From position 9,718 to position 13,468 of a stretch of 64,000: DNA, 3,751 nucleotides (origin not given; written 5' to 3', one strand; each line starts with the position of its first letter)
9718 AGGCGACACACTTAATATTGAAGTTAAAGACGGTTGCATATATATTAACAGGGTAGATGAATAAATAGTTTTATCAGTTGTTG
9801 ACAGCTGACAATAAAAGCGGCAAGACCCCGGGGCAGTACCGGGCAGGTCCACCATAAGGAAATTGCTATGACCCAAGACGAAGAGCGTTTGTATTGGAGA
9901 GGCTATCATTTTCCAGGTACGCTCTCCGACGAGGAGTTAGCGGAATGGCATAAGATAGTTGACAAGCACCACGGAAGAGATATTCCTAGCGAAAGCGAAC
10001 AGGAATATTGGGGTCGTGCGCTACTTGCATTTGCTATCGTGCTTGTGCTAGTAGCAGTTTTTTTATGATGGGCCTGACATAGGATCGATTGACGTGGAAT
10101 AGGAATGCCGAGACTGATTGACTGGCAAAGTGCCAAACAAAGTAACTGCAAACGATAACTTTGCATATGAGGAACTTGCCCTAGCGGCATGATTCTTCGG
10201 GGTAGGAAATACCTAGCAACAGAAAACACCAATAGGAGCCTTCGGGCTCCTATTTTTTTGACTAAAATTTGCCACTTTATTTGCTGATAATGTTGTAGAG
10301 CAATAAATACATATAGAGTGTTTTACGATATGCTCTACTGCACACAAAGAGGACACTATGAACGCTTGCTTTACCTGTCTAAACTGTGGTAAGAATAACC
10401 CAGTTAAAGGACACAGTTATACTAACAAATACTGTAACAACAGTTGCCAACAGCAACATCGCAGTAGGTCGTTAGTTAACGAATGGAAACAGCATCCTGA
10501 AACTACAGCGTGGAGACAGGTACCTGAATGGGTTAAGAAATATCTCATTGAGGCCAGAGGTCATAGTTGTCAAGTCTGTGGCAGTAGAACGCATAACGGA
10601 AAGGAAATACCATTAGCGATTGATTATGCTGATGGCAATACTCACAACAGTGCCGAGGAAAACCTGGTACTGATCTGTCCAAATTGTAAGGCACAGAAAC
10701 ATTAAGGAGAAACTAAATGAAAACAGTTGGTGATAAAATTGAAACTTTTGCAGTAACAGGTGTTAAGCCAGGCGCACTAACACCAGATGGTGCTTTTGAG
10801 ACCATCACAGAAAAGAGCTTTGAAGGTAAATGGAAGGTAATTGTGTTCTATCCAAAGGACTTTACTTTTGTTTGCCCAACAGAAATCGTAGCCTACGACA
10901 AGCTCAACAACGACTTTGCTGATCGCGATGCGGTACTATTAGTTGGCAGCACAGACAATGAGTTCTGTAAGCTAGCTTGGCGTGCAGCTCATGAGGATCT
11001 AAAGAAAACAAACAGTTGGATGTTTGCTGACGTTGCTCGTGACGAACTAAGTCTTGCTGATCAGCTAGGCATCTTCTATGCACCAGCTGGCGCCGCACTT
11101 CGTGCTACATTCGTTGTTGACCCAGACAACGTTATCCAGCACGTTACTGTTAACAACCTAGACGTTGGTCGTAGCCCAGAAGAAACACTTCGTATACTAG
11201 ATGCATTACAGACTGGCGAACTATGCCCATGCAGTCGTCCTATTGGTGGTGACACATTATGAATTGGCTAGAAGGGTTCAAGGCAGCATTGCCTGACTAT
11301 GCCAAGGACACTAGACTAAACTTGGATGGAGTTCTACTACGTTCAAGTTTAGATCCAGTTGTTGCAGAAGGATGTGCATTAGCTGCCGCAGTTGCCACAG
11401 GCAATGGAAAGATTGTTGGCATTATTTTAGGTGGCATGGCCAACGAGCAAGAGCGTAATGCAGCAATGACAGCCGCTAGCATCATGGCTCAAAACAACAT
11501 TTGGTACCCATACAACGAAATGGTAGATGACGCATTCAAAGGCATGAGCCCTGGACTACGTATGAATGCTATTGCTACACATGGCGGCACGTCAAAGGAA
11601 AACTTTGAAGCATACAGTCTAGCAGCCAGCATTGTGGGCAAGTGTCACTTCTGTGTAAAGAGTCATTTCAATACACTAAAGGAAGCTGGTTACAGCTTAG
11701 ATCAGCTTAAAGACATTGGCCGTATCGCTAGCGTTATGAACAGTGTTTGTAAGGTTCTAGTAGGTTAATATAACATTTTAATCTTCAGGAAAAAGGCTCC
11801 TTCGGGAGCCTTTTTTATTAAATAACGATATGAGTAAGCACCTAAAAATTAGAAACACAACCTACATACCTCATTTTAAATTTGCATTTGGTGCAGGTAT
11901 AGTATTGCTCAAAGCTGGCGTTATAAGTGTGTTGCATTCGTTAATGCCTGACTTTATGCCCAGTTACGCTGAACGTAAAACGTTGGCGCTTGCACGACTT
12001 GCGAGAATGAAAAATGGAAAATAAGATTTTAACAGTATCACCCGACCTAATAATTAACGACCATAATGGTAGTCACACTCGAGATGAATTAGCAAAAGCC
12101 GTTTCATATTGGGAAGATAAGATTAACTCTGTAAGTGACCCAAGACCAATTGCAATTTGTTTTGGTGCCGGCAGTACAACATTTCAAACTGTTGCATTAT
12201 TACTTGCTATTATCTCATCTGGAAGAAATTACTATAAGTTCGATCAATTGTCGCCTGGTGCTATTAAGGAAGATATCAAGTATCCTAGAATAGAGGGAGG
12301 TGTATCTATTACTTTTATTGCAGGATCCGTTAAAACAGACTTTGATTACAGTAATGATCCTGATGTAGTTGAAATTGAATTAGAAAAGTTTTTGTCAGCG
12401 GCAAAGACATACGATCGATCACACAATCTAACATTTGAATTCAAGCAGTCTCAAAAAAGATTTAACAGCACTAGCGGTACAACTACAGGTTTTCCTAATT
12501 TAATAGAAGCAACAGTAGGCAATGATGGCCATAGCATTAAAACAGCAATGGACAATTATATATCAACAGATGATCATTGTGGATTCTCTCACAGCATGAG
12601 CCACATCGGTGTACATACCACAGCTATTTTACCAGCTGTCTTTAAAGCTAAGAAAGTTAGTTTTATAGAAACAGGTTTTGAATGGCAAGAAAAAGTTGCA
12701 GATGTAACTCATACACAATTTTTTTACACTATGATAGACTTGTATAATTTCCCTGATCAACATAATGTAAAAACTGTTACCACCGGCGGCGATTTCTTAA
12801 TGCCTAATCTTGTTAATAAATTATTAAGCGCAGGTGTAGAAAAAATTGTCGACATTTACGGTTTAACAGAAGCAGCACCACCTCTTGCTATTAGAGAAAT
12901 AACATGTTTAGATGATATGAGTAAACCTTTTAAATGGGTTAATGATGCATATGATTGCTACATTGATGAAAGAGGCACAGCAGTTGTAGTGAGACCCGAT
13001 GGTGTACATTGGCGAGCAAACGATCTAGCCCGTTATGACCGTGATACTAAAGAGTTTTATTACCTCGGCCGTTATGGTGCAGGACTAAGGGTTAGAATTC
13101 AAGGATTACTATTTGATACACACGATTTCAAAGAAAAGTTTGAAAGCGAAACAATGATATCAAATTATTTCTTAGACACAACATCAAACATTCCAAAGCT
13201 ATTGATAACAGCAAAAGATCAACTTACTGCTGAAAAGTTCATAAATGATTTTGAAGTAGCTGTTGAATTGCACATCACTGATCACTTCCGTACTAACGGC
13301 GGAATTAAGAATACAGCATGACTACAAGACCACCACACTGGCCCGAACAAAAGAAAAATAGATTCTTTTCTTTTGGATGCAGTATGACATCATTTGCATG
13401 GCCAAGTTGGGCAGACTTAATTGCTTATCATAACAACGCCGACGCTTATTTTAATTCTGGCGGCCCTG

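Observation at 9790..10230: Permuted two-piece tmRNA whose intervening segment is a complete protein-coding gene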

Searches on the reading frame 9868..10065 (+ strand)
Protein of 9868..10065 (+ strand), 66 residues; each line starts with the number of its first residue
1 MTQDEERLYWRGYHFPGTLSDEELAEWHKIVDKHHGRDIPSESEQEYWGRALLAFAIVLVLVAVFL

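Call 8: search_protein_families(library=pfam, proteins=[window:9868-10065:+], max_evalue=1)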
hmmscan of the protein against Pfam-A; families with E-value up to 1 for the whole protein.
window:9868-10065:+ (66 aa): 0 families

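Call 9: find_homologous_proteins(query=window:9868-10065:+, max_evalue=0.01)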
Query window:9868-10065:+ (66 aa): 8 proteins with E <= 0.01 among 8 candidates.
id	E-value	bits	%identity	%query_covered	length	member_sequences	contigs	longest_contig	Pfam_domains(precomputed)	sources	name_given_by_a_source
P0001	7.9e-37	142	95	100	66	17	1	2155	-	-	-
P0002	5.2e-33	129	86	100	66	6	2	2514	-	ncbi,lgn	-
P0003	1.0e-32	129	88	100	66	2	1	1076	-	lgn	-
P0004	1.2e-32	128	88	100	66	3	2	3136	-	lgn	-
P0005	1.4e-32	128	89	100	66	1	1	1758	-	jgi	jgi:hypothetical protein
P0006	1.1e-31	125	83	100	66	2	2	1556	-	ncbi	-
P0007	7.4e-31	123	85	100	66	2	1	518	-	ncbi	-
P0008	1.7e-26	109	76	76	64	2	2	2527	-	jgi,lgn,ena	jgi:hypothetical protein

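Call 11: find_related_loci(query=window:9868-10065:+, collection=viral_contigs, flank=3000)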
Query window:9868-10065:+ (66 aa) in viral_contigs; peptide patterns used: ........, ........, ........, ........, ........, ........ (x = any residue, [..] = any of these).
120 stretches matched a pattern; 1 encode a relative of the query (tblastn E <= 1e-3); 1 distinct loci.
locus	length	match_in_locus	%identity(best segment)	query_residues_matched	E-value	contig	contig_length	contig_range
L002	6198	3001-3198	82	1-66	3e-29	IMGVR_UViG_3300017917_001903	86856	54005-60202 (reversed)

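Call 13: find_encoding_contigs(protein=P0001, flank=1500, max_places=2)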
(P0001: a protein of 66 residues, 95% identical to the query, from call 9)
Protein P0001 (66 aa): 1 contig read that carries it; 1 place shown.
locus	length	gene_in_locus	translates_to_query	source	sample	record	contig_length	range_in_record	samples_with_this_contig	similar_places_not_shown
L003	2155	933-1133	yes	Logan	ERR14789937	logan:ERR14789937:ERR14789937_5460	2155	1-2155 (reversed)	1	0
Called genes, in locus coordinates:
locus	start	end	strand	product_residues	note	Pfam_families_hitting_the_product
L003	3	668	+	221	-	?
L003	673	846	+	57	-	-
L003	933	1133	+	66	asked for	-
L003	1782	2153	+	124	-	?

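Call 14: find_encoding_contigs(protein=P0002, flank=1500, max_places=2)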
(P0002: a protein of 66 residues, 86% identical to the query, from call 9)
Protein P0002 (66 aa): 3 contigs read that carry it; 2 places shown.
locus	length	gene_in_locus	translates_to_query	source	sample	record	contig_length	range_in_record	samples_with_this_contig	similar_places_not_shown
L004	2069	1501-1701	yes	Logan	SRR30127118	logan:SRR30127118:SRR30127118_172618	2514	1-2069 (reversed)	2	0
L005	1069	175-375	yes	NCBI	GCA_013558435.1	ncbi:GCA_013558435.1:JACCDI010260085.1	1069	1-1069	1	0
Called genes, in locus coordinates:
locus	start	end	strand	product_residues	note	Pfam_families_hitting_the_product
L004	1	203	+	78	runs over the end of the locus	-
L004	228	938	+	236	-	PF13759:2OG-FeII_Oxy_5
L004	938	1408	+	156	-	-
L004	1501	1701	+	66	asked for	-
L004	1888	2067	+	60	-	?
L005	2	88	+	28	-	?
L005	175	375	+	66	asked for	-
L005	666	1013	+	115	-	-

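Call 15: find_encoding_contigs(protein=P0003, flank=1500, max_places=2)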
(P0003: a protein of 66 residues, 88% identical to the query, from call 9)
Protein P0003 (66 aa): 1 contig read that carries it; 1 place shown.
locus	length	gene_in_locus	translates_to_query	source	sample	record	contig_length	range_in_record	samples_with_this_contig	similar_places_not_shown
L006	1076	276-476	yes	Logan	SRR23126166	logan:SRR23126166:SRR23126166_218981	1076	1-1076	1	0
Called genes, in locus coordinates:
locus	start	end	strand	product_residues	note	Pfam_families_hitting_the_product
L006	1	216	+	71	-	?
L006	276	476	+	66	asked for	-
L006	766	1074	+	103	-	?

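Call 16: find_encoding_contigs(protein=P0004, flank=1500, max_places=2)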
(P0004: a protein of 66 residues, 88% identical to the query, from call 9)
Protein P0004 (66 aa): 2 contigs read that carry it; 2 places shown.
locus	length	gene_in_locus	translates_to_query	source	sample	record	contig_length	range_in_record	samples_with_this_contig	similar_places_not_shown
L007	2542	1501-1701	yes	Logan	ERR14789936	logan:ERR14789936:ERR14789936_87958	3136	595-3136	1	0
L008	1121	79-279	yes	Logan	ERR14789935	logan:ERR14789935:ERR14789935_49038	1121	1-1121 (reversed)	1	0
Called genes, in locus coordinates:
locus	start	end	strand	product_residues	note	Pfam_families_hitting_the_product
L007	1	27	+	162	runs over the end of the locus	-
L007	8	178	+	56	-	-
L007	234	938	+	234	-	PF13759:2OG-FeII_Oxy_5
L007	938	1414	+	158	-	-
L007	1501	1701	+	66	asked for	-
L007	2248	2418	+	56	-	-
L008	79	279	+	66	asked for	-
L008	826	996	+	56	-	-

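Call 17: find_encoding_contigs(protein=P0005, flank=1500, max_places=2)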
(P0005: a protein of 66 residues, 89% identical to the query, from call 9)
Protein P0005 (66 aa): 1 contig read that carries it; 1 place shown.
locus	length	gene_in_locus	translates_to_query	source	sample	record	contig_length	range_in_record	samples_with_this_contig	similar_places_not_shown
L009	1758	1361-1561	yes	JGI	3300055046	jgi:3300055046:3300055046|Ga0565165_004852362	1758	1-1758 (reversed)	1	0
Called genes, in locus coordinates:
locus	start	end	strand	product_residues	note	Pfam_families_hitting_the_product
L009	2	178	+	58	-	?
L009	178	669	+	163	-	-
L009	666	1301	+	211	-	-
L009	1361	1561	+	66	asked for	-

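Call 18: find_encoding_contigs(protein=P0006, flank=1500, max_places=2)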
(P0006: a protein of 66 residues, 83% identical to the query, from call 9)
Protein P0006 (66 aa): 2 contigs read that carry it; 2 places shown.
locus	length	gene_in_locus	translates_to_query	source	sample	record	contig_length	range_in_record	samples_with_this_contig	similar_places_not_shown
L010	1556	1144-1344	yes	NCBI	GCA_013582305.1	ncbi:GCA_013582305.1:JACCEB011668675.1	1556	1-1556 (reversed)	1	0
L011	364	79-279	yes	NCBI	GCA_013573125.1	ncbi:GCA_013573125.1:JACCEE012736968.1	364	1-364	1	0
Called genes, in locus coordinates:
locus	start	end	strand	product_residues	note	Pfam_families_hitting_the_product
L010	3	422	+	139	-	?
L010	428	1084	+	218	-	-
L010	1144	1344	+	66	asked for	-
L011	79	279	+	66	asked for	-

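Call 19: find_encoding_contigs(protein=P0007, flank=1500, max_places=2)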
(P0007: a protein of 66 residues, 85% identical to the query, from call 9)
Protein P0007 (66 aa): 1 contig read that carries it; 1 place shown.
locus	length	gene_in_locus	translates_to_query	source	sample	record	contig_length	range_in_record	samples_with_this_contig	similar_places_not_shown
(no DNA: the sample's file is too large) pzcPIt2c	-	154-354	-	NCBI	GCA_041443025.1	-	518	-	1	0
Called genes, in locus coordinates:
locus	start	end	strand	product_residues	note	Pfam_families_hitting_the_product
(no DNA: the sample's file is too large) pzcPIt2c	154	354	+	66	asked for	-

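Call 20: find_encoding_contigs(protein=P0008, flank=1500, max_places=3)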
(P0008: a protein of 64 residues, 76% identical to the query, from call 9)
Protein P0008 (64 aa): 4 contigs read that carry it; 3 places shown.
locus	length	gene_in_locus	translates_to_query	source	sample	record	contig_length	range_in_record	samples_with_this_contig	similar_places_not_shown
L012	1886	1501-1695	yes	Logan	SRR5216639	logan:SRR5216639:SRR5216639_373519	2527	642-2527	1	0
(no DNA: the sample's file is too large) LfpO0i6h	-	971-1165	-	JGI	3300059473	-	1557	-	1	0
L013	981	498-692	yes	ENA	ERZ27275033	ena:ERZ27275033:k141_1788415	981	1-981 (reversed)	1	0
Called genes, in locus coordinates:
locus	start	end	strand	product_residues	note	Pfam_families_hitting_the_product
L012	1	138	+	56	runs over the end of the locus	-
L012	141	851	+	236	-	PF13759:2OG-FeII_Oxy_5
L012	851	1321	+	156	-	-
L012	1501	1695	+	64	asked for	-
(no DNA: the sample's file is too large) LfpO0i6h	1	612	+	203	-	?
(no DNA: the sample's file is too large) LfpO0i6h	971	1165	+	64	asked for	-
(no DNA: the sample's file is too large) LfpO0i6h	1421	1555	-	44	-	?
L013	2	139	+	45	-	?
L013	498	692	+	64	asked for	-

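Call 51: search_protein_families(library=phrogs, proteins=[window:9868-10065:+], max_evalue=1)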
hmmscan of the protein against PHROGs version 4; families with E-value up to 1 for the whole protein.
window:9868-10065:+ (66 aa): 1 family
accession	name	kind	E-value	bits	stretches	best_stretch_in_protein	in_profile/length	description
phrog_19771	-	unknown function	0.15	12.4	1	18-46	57-85/240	-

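Call 56: predict_structure(alignment_id=A1)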
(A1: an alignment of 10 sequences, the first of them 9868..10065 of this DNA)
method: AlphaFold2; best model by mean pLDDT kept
length: 66 residues; sequences in the alignment: 10
mean_pLDDT: 80.8   pTM: 0.45
mean pLDDT of the five models: 80.8, 80.8, 79.2, 78.1, 77.6
residues with pLDDT >= 90: 10; 70-90: 44; 50-70: 9; < 50: 3
segments of 3 or more residues with pLDDT < 50: 40-42
pLDDT, mean of each block of 10 residues (from residue 1): 86 86 87 64 68 91 85
secondary structure, 60 per line:
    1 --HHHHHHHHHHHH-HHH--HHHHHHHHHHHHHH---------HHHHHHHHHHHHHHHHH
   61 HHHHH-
elements in order: H3-14 H21-34 H44-65

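Call 66: search_protein_representatives(alignment_id=A1)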
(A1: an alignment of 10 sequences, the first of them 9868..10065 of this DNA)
Query: 10 sequences, 66 profile positions. Proteins with E-value up to 0.001 (for the whole library): 12; up to 1e-10: 2; up to 1e-30: 1. The best 12 are listed.
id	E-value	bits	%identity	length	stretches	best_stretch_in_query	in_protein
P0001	8.3e-42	157.1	-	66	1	1-66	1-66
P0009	1.9e-12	63.0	-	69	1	1-65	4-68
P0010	3.0e-10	56.0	-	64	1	1-66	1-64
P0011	1.5e-07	47.3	-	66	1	1-65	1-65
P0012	1.7e-07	47.1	-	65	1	1-65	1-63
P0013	6.6e-07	45.3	-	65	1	3-65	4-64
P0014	4.5e-06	42.6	-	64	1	1-62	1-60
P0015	4.8e-06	42.5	-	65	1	2-64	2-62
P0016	8.6e-05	38.5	-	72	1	3-63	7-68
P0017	1.3e-04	37.9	-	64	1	3-30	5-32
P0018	2.3e-04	37.1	-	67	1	3-63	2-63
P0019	6.2e-04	35.7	-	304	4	33-58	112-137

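Call 68: fold_search(model_id=the predicted structure, library=viral)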
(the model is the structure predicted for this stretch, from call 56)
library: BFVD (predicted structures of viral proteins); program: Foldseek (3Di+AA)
matches with E <= 10: 500; with E <= 0.001: 0
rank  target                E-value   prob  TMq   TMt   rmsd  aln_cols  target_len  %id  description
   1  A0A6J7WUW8            4.2e-01  0.54  0.37  0.03   9.1        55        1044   16  Phage tail lysozyme domain-containing protein [uncultured Caudovirales phage]
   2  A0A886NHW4            9.8e-01  0.57  0.46  0.28   9.7        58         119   16  (no name in the UniProt tables at hand)
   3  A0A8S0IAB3            9.8e-01  0.47  0.34  0.42   4.2        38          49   18  (no name in the UniProt tables at hand)
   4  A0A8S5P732            1.0e+00  0.38  0.37  0.34   7.2        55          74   14  Uncharacterized protein [Siphoviridae sp. ctM4S20]
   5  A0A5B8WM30            1.2e+00  0.16  0.33  0.29  13.4        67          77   25  Membrane protein [Arthrobacter phage Qui]
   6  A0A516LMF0            1.4e+00  0.23  0.37  0.43  11.1        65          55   17  (no name in the UniProt tables at hand)
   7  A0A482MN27            1.5e+00  0.30  0.41  0.49   7.1        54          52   15  (no name in the UniProt tables at hand)
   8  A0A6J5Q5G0            1.5e+00  0.28  0.40  0.36   8.5        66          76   23  Uncharacterized protein [uncultured Caudovirales phage]
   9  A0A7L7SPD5            1.5e+00  0.33  0.30  0.31   4.6        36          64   25  Uncharacterized protein [Gordonia phage Clown]
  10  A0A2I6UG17            1.5e+00  0.38  0.49  0.15   8.5        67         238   12  Uncharacterized protein [Salinibacter phage M1EM-1]
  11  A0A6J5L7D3            1.5e+00  0.14  0.29  0.28   4.4        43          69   23  Uncharacterized protein [uncultured Caudovirales phage]
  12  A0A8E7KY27            1.7e+00  0.14  0.30  0.31   9.2        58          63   16  Uncharacterized protein [Hafnia phage Pocis76]
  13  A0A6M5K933            1.8e+00  0.12  0.29  0.27  10.7        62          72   18  Transcription elongation factor M2-1 [Human respiratory syncytial virus]
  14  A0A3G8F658            1.9e+00  0.14  0.29  0.08   8.4        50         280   18  (no name in the UniProt tables at hand)
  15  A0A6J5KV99            1.9e+00  0.14  0.29  0.10  10.5        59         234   24  Uncharacterized protein [uncultured Caudovirales phage]
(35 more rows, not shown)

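Call 69: find_encoding_contigs(protein=P0009, flank=1500, max_places=2)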
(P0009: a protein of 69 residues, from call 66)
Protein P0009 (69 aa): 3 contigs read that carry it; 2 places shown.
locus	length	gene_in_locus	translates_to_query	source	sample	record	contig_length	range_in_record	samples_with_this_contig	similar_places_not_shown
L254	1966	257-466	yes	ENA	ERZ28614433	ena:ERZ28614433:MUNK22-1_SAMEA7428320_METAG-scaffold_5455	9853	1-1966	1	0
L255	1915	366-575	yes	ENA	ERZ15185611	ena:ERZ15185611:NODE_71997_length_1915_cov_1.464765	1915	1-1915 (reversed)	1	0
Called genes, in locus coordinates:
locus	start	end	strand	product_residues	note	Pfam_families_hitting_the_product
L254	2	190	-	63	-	?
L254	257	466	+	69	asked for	-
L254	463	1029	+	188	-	PF02777:Sod_Fe_C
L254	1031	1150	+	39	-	-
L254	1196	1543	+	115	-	-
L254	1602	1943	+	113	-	PF01592:NifU_N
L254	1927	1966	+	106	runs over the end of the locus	PF01521:Fe-S_biosyn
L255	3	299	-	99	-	?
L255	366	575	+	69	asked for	-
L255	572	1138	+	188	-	PF02777:Sod_Fe_C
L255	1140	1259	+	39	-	-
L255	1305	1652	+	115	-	-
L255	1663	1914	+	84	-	?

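Call 70: find_encoding_contigs(protein=P0011, flank=1500, max_places=2)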
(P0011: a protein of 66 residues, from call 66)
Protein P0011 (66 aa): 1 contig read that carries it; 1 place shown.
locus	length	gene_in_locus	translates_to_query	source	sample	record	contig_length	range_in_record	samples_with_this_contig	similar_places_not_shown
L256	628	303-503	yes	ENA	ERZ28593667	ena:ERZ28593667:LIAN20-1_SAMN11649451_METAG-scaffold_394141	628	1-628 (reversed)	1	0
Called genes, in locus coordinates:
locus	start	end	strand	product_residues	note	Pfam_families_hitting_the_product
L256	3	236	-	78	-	?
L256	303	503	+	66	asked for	-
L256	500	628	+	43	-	?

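Call 71: find_encoding_contigs(protein=P0013, flank=1500, max_places=2)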
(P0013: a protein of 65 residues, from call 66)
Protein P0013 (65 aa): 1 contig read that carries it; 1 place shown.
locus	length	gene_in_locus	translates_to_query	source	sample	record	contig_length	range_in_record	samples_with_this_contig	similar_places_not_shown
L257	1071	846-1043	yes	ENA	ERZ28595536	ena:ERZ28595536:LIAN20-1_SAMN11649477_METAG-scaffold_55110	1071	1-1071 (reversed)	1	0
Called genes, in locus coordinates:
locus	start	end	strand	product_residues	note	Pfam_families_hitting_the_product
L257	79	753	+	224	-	-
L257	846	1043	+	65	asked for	-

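Call 72: find_encoding_contigs(protein=P0016, flank=1500, max_places=2)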
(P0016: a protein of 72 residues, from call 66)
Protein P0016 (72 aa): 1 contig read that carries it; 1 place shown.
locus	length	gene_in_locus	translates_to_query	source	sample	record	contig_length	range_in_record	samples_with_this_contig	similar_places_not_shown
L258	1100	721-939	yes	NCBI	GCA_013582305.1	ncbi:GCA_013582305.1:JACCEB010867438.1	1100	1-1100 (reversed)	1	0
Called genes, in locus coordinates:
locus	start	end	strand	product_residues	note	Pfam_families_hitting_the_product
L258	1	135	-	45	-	?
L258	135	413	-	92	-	-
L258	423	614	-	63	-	-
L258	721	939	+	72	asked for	-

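Call 76: search_protein_families(library=pfam, proteins=[L254:463-1026:+, L254:1196-1540:+], max_evalue=0.001)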
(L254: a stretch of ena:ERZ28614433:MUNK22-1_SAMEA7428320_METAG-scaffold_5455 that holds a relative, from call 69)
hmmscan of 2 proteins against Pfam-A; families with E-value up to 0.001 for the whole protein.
L254:463-1026:+ (188 aa): 2 families
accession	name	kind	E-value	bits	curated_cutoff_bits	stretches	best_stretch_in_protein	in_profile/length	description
PF02777.23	Sod_Fe_C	-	1e-20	74.1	20.9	1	93-183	6-102/102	Iron/manganese superoxide dismutases, C-terminal domain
PF00081.27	Sod_Fe_N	-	4e-05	24.4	27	0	23-57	6-40/82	Iron/manganese superoxide dismutases, alpha-hairpin domain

L254:1196-1540:+ (115 aa): 0 families

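Call 85: find_related_loci(query=A2, collection=viral_contigs, flank=2000)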
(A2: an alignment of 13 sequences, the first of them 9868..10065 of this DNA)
Query A2 (66 aa) in viral_contigs; peptide patterns used: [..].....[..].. (x = any residue, [..] = any of these).
38 stretches matched a pattern; 3 encode a relative of the query (tblastn E <= 1e-3); 3 distinct loci.
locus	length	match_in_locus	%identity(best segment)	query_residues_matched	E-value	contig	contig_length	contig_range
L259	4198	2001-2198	82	1-66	5e-29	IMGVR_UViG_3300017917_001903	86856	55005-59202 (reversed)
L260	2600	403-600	45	1-66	4e-17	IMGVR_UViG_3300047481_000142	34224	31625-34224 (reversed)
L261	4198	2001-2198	45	1-66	4e-17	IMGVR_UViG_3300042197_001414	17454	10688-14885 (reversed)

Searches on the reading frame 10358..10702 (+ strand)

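Call 8: search_protein_families(library=pfam, proteins=[window:10358-10702:+], max_evalue=1)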
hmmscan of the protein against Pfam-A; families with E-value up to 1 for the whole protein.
window:10358-10702:+ (115 aa): 6 families
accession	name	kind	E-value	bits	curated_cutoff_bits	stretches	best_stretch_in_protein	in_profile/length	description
PF01844.29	HNH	-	0.00039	21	21.4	1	71-115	1-45/47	HNH endonuclease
PF13392.12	HNH_3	-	0.012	15.7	24.8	1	79-106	11-39/46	HNH endonuclease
PF21349.2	RUBY_RBDX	-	0.028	14.3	26.5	0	105-114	17-26/30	Rubrerythrin, rubredoxin-like domain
PF03013.19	Pyr_excise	-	0.091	13.6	23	1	41-65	39-63/81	Pyrimidine dimer DNA glycosylase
PF08274.17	Zn_Ribbon_YjdM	-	0.17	12.3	30.8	1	100-113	15-28/30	PhnA Zinc-Ribbon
PF10058.14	Zn_ribbon_10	-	0.71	10.1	24.2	1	92-112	10-30/54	ER junction formation factor lunapark, zinc ribbon finger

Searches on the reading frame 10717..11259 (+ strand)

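Call 76: search_protein_families(library=pfam, proteins=[window:10717-11259:+], max_evalue=0.001)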
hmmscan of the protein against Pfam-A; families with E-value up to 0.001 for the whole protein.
window:10717-11259:+ (181 aa): 2 families
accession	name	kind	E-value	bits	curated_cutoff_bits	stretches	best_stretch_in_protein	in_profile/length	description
PF00578.27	AhpC-TSA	-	3.6e-24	85.5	26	1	4-142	1-123/124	AhpC/TSA family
PF08534.16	Redoxin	-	7.6e-11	42.4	26.6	1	4-149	2-137/148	Redoxin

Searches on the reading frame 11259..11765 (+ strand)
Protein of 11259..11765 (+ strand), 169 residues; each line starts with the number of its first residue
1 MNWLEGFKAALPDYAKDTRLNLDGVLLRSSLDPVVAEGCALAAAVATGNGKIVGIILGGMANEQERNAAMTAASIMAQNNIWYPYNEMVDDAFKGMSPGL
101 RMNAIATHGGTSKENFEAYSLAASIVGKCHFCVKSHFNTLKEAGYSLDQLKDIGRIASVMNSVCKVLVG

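Call 76: search_protein_families(library=pfam, proteins=[window:11259-11765:+], max_evalue=0.001)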
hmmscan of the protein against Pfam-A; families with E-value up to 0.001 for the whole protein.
window:11259-11765:+ (169 aa): 1 family
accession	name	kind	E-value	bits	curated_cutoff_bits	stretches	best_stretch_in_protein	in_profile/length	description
PF02627.25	CMD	-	1.4e-11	44.7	23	1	100-166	10-75/84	Carboxymuconolactone decarboxylase family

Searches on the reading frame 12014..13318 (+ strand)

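Call 76: search_protein_families(library=pfam, proteins=[window:12014-13318:+], max_evalue=0.001)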
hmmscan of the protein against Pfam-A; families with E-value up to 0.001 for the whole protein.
window:12014-13318:+ (435 aa): 1 family
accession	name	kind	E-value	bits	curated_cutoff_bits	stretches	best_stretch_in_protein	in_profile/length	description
PF00501.34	AMP-binding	-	2.6e-07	30.3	29.9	1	153-295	170-331/384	AMP-binding enzyme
